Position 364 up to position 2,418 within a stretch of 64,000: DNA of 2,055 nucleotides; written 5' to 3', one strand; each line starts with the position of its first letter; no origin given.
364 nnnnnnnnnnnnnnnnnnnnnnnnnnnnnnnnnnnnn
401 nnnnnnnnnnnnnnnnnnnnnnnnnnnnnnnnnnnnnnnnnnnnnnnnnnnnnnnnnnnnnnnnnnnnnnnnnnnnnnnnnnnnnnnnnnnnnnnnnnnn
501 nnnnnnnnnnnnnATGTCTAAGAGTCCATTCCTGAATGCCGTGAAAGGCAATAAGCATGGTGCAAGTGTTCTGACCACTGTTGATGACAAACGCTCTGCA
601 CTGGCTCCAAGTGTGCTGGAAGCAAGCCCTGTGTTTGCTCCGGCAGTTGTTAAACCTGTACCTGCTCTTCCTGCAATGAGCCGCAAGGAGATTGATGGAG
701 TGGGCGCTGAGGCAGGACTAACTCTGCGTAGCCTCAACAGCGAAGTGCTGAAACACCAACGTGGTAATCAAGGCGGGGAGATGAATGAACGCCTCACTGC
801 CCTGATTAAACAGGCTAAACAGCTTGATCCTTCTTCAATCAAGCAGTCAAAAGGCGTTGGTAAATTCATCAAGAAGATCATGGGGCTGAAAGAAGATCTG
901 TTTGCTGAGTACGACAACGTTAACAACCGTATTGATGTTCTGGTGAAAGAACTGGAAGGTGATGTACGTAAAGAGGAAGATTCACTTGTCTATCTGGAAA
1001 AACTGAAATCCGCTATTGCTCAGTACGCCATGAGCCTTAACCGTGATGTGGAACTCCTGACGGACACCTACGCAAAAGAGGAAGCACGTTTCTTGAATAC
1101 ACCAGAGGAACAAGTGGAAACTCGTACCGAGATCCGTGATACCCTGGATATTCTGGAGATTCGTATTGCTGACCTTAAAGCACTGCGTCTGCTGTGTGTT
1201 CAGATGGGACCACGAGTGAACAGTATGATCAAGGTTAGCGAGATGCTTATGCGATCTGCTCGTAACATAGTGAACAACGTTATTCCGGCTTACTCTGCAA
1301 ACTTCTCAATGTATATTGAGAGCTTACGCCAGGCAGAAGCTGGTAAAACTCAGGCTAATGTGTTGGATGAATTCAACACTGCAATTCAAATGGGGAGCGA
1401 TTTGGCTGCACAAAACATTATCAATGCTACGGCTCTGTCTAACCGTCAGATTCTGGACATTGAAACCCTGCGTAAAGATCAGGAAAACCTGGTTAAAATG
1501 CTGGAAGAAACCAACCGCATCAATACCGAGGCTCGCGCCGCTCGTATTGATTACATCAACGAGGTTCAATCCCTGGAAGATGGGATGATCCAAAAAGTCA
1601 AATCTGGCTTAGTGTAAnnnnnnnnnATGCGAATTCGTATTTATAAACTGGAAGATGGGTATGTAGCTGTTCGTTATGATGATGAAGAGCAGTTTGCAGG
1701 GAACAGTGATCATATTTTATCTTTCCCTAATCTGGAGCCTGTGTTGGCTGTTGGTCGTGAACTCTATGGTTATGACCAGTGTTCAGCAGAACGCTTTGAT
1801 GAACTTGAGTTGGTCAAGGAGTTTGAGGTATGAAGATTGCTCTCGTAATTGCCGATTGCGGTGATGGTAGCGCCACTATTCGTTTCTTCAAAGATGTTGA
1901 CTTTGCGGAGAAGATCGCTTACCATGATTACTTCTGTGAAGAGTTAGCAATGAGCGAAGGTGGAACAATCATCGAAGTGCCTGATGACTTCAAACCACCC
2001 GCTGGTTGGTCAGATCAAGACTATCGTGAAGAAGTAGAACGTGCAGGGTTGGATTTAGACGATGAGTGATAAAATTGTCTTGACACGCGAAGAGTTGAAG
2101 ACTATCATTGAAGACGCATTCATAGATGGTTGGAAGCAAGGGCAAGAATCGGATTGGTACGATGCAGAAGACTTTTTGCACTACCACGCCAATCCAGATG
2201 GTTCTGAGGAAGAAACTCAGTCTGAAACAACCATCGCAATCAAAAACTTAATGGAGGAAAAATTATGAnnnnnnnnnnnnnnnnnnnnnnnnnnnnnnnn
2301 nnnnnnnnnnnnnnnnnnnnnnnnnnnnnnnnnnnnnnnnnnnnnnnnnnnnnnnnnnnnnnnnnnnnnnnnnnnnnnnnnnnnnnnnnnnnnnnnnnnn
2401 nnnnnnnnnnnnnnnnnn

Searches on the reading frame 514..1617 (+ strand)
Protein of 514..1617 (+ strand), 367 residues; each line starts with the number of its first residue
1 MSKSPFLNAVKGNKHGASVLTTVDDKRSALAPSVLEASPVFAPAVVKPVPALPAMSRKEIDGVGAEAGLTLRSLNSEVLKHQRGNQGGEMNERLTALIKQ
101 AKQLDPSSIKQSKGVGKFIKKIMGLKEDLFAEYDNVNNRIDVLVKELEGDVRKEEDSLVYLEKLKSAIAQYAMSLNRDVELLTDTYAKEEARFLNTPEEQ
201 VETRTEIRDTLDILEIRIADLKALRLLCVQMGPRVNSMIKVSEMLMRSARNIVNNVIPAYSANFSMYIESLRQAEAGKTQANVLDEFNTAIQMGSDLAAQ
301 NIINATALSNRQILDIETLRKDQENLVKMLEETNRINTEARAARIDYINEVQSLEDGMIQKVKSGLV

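Call 3: search_protein_families(library=pfam, proteins=[window:514-1617:+], max_evalue=1)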
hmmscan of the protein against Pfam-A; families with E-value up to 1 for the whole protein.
window:514-1617:+ (367 aa): 7 families
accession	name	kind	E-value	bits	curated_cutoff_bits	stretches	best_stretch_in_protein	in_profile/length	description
PF05816.16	TelA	-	2.8e-33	115.8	30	1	57-362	13-330/332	Toxic anion resistance protein (TelA)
PF16970.11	FimA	-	0.094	13.4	30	0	251-303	49-98/145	Type-1 fimbrial protein, A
PF04803.17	Cor1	-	0.11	13.3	32.1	1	314-363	56-105/132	Cor1/Xlr/Xmr conserved region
PF24531.2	ANC1_spectrin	-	0.18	12.7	27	1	93-156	42-94/95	Nuclear anchorage protein 1, spectrin repeat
PF11728.13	ArAE_1_C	-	0.18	12.3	22.4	1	264-343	19-99/166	Putative aromatic acid exporter C-terminal domain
PF16563.10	P66_CC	-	0.19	11.9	26.4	1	143-165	9-31/44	Coiled-coil and interaction region of P66A and P66B with MBD2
PF10473.14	CENP-F_leu_zip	-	0.39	11.2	34.5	1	313-361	72-120/140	Leucine-rich repeats of kinetochore protein Cenp-F/LEK1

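Call 4: search_protein_families(library=phrogs, proteins=[window:514-1617:+], max_evalue=0.01)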
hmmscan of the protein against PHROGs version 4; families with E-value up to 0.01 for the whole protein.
window:514-1617:+ (367 aa): 2 families
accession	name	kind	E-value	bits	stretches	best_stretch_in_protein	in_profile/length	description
phrog_5890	-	moron, auxiliary metabolic gene and host takeover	3.3e-115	386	1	4-365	3-370/374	tellurite resistance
phrog_26967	-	unknown function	0.0059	17.6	0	155-214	30-86/112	-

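Call 8: search_protein_families(library=padloc, proteins=[window:514-1617:+], max_evalue=0.1)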
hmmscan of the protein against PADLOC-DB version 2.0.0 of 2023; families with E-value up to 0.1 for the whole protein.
window:514-1617:+ (367 aa): 0 families

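Call 9: search_protein_families(library=ncbifam, proteins=[window:514-1617:+], max_evalue=0.1)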
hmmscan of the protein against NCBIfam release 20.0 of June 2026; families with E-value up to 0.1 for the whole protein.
window:514-1617:+ (367 aa): 1 family
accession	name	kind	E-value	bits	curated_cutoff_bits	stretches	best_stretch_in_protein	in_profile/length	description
NF045780.1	TrlF_fam_ATP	equivalog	0.018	13.7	350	1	130-353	456-683/944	TrlF family AAA-like ATPase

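Call 20: search_dna_similar(query=window:514-1617:+, collection=phages, mode=protein, max_rows=60, rows=spread)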
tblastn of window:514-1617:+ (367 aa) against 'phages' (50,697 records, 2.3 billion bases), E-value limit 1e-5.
Records with a match: 201; places in all: 201; records where one place covers at least 80% of the query: 137.
Best place of each record, by identity: 80-90% 5; 60-80% 127; <60% 69.
By first word of the organism name: Escherichia 138; Klebsiella 17; Caulobacter 9; Brevundimonas 7; Campylobacter 5; Salmonella 5; Phapecoctavirus 3; Justusliebigvirus 3; Bacteriophage 3; Bertelyvirus 2; and 8 more.
By host as written in the record: Escherichia coli 39; Escherichia coli K-12 MG1655 18; - 17; Caulobacter vibrioides CB15 11; Escherichia coli EC3.18 6; Brevundimonas pondensis LVF1 6; Escherichia sp. 5; Campylobacter jejuni 5; and 62 more.
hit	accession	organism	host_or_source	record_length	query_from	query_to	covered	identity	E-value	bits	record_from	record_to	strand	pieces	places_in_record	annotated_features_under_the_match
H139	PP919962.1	Klebsiella phage KP2025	Klebsiella pneumoniae 12092025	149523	4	367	99%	88.5%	0e+0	613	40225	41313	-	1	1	toxic anion resistance protein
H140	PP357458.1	Klebsiella phage phi1_175008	Klebsiella pneumoniae 135080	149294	4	367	99%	88.2%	0e+0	612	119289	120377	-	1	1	hypothetical protein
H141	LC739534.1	Escherichia phage phiWec181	Escherichia coli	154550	4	366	99%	76.0%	5e-166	519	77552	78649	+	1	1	hypothetical protein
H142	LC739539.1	Escherichia phage phiWec190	Escherichia coli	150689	4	366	99%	76.0%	5e-166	519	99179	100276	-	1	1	hypothetical protein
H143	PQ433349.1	Escherichia phage vB_Ec-G1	Escherichia coli 5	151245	4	366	99%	74.0%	3e-162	508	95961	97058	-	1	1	tellurite resistance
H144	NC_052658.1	Escherichia phage nepoznato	Escherichia coli K-12 MG1655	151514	4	366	99%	74.0%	1e-161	506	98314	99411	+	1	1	tellurite resistance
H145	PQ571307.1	Shigella phage SF1-1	Shigella flexneri SB2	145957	4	366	99%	73.8%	6e-162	507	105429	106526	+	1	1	tellurite resistance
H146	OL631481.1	Escherichia phage ECML-183-2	Escherichia coli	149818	4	366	99%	73.8%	1e-161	506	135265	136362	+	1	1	hypothetical protein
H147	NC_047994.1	Klebsiella phage ZCKP1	Klebsiella pneumoniae KP/01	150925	4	366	99%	73.8%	1e-161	506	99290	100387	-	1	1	tellurite resistance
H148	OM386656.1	Escherichia phage vB_EcoM_ESCO25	Escherichia coli APEC BEN3573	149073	4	366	99%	73.8%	1e-161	506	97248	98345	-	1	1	TelA-like protein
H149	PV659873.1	Escherichia phage WPEC1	Escherichia coli EC3.18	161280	4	366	99%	73.8%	2e-161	506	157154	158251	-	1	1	tellurite resistance protein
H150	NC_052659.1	Escherichia phage nieznany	Escherichia coli K-12 MG1655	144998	4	366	99%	73.8%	2e-161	506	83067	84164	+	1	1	tellurite resistance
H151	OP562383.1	Acinetobacter phage vB_AbaM_ ABPW7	Acinetobacter sp.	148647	4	366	99%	73.8%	2e-161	506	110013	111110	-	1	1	TelA-like protein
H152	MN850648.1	Escherichia phage anhysbys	Escherichia coli K-12 MG1655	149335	4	366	99%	73.8%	2e-161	506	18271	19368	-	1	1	hypothetical protein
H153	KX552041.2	Escherichia phage ESCO13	Escherichia coli BEN 4311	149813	4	366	99%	73.8%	2e-161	506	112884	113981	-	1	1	TelA superfamily protein | ESCO13_00216: ribosome_binding_site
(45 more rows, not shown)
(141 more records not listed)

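Call 23: find_encoding_contigs(protein=window:514-1617:+, flank=10000, max_places=4)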
Protein window:514-1617:+ (367 aa): no gene with exactly this product is on record in the collection.

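Call 32: search_solved_structures(query=window:514-1617:+, max_evalue=1, show_alignments=1)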
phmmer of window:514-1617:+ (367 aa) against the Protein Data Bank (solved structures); distinct sequences matched with E-value up to 1: 0.

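Call 48: find_homologous_proteins(query=window:514-1617:+, max_evalue=0.00001)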
Query window:514-1617:+ (367 aa): 50 proteins with E <= 0.00001 among 6158 candidates.
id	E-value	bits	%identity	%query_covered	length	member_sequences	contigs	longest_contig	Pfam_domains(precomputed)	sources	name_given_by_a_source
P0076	5.9e-207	705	92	99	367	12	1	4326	PF05816.17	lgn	-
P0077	1.8e-203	693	89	100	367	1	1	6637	PF05816.17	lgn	-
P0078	4.9e-201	685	89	100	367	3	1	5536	PF05816.17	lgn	-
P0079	5.2e-197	672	88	99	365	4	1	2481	PF05816.17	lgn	-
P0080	7.8e-197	671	88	99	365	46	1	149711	PF05816.17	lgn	-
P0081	3.6e-194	663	86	100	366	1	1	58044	PF05816.17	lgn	-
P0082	9.4e-193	658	86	99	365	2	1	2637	PF05816.17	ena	-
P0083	1.0e-192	658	84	100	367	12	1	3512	PF05816.17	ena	-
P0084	1.1e-192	658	84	100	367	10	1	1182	PF05816.17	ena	-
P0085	2.1e-182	624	80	100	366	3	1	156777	PF05816.17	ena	-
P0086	1.8e-175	601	79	99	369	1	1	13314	PF05816.17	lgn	-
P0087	6.6e-164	563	76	99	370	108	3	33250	PF05816.17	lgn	-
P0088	2.9e-162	558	73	100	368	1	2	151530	PF05816.17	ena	-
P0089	3.9e-161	554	75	99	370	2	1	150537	PF05816.17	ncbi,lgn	-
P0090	1.0e-159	549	74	99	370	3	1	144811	PF05816.17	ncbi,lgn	-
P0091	1.8e-159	549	73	99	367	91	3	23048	PF05816.17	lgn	-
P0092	8.1e-159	546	73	99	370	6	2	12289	PF05816.17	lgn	-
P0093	9.5e-159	546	73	99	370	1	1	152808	PF05816.17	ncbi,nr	ncbi:hypothetical protein [Escherichia phage AV125]|nr:hypothetical protein [Escherichia phage AV125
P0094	1.1e-158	546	73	99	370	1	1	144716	PF05816.17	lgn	-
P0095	3.0e-158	545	73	99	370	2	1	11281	PF05816.17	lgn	-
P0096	2.6e-157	541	73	99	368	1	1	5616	PF05816.17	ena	-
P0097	3.7e-151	521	70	99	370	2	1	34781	PF05816.17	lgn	-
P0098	6.7e-148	511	67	99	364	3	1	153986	PF05816.17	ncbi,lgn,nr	ncbi:hypothetical protein [Citrobacter phage Tr1]|nr:hypothetical protein [Citrobacter phage Tr1]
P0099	6.8e-147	507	67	99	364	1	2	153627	PF05816.17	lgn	-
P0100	1.6e-132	460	61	100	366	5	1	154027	PF05816.17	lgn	-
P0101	5.1e-113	396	72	76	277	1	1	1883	PF05816.17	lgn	-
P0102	3.8e-107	377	51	99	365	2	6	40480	PF05816.17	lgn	-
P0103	5.9e-107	376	53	99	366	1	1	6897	PF05816.17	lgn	-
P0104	2.1e-94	335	47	99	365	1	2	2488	PF05816.17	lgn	-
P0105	1.4e-89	319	47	99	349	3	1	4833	PF05816.17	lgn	-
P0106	3.5e-87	311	45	99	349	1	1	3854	PF05816.17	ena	-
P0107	2.1e-66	243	40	91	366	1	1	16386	PF05816.17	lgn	-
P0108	6.4e-10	57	27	42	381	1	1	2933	PF05816.17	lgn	-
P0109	7.1e-10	57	23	89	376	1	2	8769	PF05816.17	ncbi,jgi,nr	ncbi:MAG: toxic anion resistance protein [Ruminococcaceae bacterium]|nr:toxic anion resistance prote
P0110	1.3e-9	56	22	89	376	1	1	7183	PF05816.17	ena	-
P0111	2.2e-9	55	22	89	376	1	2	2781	PF05816.17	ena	-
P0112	5.3e-9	54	25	81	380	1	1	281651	PF05816.17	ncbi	-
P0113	2.0e-8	52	23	89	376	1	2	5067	PF05816.17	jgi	-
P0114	3.8e-8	51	22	89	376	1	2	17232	PF05816.17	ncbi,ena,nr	ncbi:MAG: toxic anion resistance protein [Clostridia bacterium]|nr:toxic anion resistance protein [C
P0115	5.0e-8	51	25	77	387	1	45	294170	PF05816.17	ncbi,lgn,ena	-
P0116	6.3e-8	51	25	77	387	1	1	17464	PF05816.17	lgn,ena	-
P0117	6.7e-8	51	24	77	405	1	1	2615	PF05816.17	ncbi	-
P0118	9.8e-8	50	22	94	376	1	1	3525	PF05816.17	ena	-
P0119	3.6e-7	48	23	81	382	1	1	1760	PF05816.17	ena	-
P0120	4.1e-7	48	25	77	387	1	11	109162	PF05816.17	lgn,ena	-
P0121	6.5e-7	47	22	94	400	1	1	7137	PF05816.17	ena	-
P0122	3.4e-6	45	24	77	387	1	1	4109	PF05816.17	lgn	-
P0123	4.0e-6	45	24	77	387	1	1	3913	PF05816.17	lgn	-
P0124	4.1e-6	45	24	77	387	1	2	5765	PF05816.17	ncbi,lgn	-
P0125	4.2e-6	45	24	77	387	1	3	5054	PF05816.17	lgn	-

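Call 54: predict_structure(alignment_id=A3)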
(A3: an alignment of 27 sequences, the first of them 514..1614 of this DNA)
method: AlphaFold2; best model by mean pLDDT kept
length: 367 residues; sequences in the alignment: 27
mean_pLDDT: 59.6   pTM: 0.44
mean pLDDT of the five models: 59.6, 59.4, 57.9, 51.4, 50.7
residues with pLDDT >= 90: 15; 70-90: 113; 50-70: 104; < 50: 135
segments of 3 or more residues with pLDDT < 50: 1-4, 11-48, 108-124, 279-341, 365-367
pLDDT, mean of each block of 10 residues (from residue 1): 45 33 31 41 44 71 72 73 62 64 55 40 54 71 79 82 82 83 89 92 89 82 74 70 70 64 59 52 37 33 38 35 37 41 51 57 51
secondary structure, 60 per line:
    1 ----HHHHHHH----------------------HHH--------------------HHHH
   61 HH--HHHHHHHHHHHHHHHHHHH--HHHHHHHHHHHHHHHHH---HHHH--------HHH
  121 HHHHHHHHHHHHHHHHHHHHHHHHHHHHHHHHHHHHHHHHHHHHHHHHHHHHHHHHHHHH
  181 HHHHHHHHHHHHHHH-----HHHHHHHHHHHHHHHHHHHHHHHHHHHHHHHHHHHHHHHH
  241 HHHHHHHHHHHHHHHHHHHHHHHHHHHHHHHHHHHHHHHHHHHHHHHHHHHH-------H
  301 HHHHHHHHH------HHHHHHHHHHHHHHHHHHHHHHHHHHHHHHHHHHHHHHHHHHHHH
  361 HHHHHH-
elements in order: H5-11 H57-62 H65-83 H86-102 H106-109 H118-195 H201-292 H300-309 H316-366

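Call 58: fold_search(model_id=the predicted structure, library=pdb)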
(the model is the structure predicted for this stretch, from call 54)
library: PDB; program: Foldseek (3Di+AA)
matches with E <= 10: 719; with E <= 0.001: 0
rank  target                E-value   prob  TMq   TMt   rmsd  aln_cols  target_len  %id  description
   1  4tql_A                4.6e-03  0.98  0.24  0.30   9.4       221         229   17  Computationally designed three helix bundle (released 2014-10-15)
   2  4h8s_B                4.8e-03  1.00  0.27  0.27  14.8       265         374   15  Crystal structure of human APPL2BARPH domain (released 2012-10-17)
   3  4h8s_D                6.6e-03  0.98  0.22  0.21  15.9       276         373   16  Crystal structure of human APPL2BARPH domain (released 2012-10-17)
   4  4tql_B                7.0e-03  0.99  0.23  0.31   9.4       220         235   17  Computationally designed three helix bundle (released 2014-10-15)
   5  4h8s_C                1.1e-02  0.99  0.25  0.24  14.4       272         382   13  Crystal structure of human APPL2BARPH domain (released 2012-10-17)
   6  5c5b_B                2.1e-02  0.97  0.26  0.26  15.9       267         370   15  Crystal Structure of Human APPL BAR-PH Heterodimer (released 2016-06-22)
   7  5m4y_A                3.2e-02  0.87  0.18  0.33  28.2       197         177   14  Crystal structure of the Sec3/Sso2 complex at 2.20 angstrom resolution (released 2017-02-08)
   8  6h2e_P                3.4e-02  0.96  0.25  0.33  13.9       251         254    9  Structure of the soluble AhlC of the tripartite alpha-pore forming toxin, AHL, from Aeromonas hydrophila. (released 2019-07-10)
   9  5m4y_C                4.0e-02  0.93  0.18  0.33  28.3       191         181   14  Crystal structure of the Sec3/Sso2 complex at 2.20 angstrom resolution (released 2017-02-08)
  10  1jad_A                4.2e-02  0.60  0.17  0.24  18.1       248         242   15  C-terminal Domain of Turkey PLC-beta (released 2001-12-28)
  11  8j07_3                4.6e-02  0.82  0.22  0.17  13.5       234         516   14  96nm repeat of human respiratory doublet microtubule and associated axonemal complexes (released 2023-07-26)
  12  6r1j_J                4.9e-02  1.00  0.32  0.44  12.1       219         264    8  Structure of the soluble AhlC triple head mutant of the tripartite alpha-pore forming toxin, AHL, from Aeromonas hydro (released 2019-07-10)
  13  4jeh_B                5.2e-02  0.41  0.14  0.19  28.7       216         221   13  Crystal Structure of Munc18a and Syntaxin1 lacking N-peptide complex (released 2013-07-17)
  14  7tvb                  6.4e-02  0.97  0.28  0.19  12.1       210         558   13  Stat5A Core in Complex with AK305 (released 2023-02-15)
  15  6r1j_D                6.4e-02  0.75  0.21  0.29  12.6       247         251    8  Structure of the soluble AhlC triple head mutant of the tripartite alpha-pore forming toxin, AHL, from Aeromonas hydro (released 2019-07-10)
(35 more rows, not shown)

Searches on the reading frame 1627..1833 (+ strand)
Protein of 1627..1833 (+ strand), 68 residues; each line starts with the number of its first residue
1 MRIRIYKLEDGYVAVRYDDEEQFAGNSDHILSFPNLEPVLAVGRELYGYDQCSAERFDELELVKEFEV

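Call 3: search_protein_families(library=pfam, proteins=[window:1627-1833:+], max_evalue=1)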
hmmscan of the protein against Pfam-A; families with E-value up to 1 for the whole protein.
window:1627-1833:+ (68 aa): 0 families

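Call 4: search_protein_families(library=phrogs, proteins=[window:1627-1833:+], max_evalue=0.01)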
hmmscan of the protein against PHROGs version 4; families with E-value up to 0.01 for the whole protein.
window:1627-1833:+ (68 aa): 2 families
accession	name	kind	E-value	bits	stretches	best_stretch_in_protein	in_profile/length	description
phrog_26823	-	unknown function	6.4e-09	36.4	1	1-67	1-67/68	-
phrog_24000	-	unknown function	2.7e-08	34.5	1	1-63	1-55/66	-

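Call 8: search_protein_families(library=padloc, proteins=[window:1627-1833:+], max_evalue=0.1)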
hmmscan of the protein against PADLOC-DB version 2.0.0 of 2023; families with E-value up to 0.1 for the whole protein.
window:1627-1833:+ (68 aa): 0 families

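Call 9: search_protein_families(library=ncbifam, proteins=[window:1627-1833:+], max_evalue=0.1)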
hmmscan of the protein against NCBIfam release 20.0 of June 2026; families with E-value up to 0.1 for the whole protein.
window:1627-1833:+ (68 aa): 0 families

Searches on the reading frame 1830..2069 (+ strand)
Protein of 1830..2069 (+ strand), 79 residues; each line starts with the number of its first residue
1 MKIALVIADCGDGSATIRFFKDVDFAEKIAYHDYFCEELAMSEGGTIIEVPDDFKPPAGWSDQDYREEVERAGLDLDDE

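Call 3: search_protein_families(library=pfam, proteins=[window:1830-2069:+], max_evalue=1)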
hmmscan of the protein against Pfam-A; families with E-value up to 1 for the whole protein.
window:1830-2069:+ (79 aa): 0 families

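Call 4: search_protein_families(library=phrogs, proteins=[window:1830-2069:+], max_evalue=0.01)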
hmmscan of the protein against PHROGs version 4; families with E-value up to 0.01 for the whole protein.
window:1830-2069:+ (79 aa): 2 families
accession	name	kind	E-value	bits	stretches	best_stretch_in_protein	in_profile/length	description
phrog_13236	-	unknown function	2.7e-22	79.6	1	1-70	2-74/75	-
phrog_26648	-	unknown function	0.0004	21.4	1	2-23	4-25/62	-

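Call 8: search_protein_families(library=padloc, proteins=[window:1830-2069:+], max_evalue=0.1)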
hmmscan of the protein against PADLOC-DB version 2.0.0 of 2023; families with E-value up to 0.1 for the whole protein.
window:1830-2069:+ (79 aa): 0 families

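Call 9: search_protein_families(library=ncbifam, proteins=[window:1830-2069:+], max_evalue=0.1)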
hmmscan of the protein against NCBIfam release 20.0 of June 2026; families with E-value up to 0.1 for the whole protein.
window:1830-2069:+ (79 aa): 0 families

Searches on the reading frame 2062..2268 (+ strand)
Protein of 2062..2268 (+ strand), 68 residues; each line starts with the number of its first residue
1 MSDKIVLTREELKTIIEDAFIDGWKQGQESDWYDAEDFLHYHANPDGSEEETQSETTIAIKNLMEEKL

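Call 3: search_protein_families(library=pfam, proteins=[window:2062-2268:+], max_evalue=1)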
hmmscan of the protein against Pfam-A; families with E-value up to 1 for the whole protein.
window:2062-2268:+ (68 aa): 0 families

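Call 4: search_protein_families(library=phrogs, proteins=[window:2062-2268:+], max_evalue=0.01)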
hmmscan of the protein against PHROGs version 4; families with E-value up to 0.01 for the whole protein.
window:2062-2268:+ (68 aa): 1 family
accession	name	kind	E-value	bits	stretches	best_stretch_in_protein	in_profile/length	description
phrog_14200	-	unknown function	7.5e-27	94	1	1-65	7-69/73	-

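Call 8: search_protein_families(library=padloc, proteins=[window:2062-2268:+], max_evalue=0.1)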
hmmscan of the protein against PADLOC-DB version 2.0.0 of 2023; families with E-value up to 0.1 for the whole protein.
window:2062-2268:+ (68 aa): 0 families

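Call 9: search_protein_families(library=ncbifam, proteins=[window:2062-2268:+], max_evalue=0.1)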
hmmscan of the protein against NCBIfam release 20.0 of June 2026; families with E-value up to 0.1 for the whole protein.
window:2062-2268:+ (68 aa): 1 family
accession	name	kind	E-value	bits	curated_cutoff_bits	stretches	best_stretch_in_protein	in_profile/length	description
NF006515.0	PRK08961.1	equivalog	0.078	10.9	802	1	6-54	123-167/861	bifunctional aspartate kinase/diaminopimelate decarboxylase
